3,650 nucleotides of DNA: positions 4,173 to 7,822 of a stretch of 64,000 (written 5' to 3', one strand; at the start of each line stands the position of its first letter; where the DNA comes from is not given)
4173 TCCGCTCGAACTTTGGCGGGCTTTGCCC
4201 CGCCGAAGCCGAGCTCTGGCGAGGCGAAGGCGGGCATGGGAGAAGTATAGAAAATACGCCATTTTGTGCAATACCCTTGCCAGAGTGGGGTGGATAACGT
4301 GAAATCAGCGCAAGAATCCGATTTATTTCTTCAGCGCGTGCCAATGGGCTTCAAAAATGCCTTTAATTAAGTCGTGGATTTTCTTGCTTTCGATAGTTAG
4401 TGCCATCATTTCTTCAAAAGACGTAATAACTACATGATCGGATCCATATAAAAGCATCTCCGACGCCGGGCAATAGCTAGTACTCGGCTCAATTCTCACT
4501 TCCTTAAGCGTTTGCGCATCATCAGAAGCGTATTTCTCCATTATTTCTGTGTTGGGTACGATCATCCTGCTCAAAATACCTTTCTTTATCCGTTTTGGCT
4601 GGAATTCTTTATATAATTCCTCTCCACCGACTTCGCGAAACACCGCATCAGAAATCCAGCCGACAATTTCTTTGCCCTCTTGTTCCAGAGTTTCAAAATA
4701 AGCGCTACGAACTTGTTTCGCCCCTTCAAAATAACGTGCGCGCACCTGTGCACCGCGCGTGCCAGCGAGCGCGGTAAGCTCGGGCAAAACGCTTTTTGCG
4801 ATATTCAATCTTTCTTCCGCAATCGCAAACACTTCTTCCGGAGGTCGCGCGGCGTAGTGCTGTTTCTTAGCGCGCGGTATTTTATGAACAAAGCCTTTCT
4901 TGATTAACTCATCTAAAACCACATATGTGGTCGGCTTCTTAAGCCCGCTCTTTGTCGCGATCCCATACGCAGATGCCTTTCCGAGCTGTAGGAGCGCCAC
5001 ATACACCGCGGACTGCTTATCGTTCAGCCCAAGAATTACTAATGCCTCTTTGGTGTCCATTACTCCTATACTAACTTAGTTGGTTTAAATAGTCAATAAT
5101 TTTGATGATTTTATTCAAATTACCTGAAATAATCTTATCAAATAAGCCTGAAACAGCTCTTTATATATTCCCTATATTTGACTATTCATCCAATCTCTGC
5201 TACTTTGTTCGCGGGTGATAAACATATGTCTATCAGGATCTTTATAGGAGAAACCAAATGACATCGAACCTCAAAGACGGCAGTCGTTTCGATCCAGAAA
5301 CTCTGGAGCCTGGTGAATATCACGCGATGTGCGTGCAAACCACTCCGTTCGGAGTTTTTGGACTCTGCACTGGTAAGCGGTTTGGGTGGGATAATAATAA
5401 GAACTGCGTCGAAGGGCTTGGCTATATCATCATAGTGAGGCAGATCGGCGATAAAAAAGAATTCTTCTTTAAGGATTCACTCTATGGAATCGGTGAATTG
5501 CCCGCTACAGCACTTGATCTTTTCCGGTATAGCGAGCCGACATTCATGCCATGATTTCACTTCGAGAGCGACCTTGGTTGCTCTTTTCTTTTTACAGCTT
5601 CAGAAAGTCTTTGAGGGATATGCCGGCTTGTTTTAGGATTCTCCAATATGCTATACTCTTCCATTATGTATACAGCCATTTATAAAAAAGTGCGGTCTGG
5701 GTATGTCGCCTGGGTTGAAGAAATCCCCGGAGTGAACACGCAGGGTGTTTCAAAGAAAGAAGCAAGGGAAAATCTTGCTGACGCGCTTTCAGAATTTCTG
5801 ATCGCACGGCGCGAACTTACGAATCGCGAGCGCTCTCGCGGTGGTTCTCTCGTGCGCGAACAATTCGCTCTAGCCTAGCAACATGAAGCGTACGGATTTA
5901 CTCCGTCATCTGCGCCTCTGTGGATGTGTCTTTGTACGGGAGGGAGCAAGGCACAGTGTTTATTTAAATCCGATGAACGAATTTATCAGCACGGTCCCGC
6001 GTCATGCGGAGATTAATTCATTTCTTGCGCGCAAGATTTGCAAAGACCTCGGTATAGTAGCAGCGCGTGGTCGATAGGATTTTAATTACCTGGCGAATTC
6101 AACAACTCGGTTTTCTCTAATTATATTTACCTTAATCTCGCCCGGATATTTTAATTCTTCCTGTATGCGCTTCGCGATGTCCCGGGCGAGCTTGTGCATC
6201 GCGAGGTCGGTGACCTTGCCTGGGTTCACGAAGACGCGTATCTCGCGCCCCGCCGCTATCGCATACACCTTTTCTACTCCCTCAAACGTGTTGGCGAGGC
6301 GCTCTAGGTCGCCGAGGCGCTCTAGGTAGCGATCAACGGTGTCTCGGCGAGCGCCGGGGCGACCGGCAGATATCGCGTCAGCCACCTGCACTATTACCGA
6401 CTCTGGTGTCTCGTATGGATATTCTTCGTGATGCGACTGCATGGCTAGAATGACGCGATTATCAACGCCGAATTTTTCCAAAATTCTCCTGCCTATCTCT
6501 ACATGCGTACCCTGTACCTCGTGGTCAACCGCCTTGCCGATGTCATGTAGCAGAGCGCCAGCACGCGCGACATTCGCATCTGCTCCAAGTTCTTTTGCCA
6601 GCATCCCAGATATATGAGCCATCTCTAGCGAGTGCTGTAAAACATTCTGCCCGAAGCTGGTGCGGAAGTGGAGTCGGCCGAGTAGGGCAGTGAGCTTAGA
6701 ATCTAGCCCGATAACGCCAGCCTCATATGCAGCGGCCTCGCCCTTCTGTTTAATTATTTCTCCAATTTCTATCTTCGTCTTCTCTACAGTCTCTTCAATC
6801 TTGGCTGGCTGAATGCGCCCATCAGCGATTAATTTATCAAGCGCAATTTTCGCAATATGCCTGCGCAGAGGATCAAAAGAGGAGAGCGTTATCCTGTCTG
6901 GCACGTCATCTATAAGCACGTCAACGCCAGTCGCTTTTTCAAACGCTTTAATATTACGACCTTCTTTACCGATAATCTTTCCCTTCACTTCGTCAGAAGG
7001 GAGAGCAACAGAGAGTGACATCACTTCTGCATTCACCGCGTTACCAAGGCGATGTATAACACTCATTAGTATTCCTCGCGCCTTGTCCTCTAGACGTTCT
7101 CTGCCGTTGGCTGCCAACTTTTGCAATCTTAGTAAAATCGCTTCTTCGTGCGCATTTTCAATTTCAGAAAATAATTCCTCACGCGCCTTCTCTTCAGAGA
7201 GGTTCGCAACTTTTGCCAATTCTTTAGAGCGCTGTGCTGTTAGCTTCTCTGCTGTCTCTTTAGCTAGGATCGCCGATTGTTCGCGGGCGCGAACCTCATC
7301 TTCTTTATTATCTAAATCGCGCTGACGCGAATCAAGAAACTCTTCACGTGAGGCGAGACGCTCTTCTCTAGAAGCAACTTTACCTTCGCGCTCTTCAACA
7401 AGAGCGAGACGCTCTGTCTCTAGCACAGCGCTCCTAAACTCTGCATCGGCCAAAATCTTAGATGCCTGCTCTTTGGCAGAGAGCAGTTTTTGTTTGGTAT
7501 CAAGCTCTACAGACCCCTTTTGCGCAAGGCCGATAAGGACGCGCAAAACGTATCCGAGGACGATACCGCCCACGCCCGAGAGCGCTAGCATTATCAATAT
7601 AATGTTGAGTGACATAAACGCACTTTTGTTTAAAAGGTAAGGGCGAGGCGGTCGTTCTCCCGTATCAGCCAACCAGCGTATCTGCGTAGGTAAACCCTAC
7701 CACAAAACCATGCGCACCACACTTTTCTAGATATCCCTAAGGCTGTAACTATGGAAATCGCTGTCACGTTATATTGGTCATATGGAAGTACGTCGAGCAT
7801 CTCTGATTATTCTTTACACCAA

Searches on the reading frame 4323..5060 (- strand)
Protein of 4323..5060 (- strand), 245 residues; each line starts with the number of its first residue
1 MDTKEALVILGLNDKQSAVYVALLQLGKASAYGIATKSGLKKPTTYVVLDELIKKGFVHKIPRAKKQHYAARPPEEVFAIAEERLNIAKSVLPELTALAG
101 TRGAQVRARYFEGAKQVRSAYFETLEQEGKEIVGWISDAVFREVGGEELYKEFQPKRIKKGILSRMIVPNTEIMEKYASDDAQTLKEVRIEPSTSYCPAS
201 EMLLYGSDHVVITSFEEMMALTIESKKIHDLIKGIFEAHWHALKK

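Call 51: search_protein_families(library=pfam, proteins=[window:4323-5060:-], max_evalue=0.0001)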
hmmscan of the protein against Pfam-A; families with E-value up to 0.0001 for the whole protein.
window:4323-5060:- (245 aa): 2 families
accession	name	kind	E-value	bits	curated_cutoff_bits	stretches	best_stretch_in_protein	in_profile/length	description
PF01978.25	TrmB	-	9.8e-15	54.6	25.6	1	9-75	3-68/68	Sugar-specific transcriptional regulator TrmB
PF01047.28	MarR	-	3.9e-05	23.9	24.6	1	22-62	11-51/59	MarR family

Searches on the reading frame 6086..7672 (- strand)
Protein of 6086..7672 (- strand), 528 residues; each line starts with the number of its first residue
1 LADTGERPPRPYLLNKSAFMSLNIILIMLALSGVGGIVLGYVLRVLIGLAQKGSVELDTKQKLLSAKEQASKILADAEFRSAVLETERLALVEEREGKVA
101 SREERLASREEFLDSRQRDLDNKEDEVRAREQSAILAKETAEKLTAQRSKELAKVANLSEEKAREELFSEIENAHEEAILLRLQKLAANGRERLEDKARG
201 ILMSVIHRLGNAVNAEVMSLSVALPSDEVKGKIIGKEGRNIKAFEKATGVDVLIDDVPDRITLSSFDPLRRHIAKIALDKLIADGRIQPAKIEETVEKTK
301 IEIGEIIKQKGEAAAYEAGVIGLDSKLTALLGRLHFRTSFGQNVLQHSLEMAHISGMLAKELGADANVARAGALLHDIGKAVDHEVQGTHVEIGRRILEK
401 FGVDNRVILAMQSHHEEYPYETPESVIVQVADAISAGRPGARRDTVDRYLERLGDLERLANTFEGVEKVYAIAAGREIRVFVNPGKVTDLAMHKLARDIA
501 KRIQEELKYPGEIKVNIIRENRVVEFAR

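Call 50: search_protein_families(library=pfam, proteins=[window:6086-7672:-], max_evalue=0.00001)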
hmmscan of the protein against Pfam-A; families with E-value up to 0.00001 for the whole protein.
window:6086-7672:- (528 aa): 3 families
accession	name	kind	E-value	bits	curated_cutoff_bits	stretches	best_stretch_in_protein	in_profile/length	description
PF01966.28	HD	-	1.6e-20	74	22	1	344-436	1-115/116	HD domain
PF12072.13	RNase_Y_N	-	2.4e-12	47.2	32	1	55-209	47-197/201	RNase Y N-terminal region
PF00013.35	KH_1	-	2.1e-06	27.9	21.5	1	224-276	6-62/66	KH domain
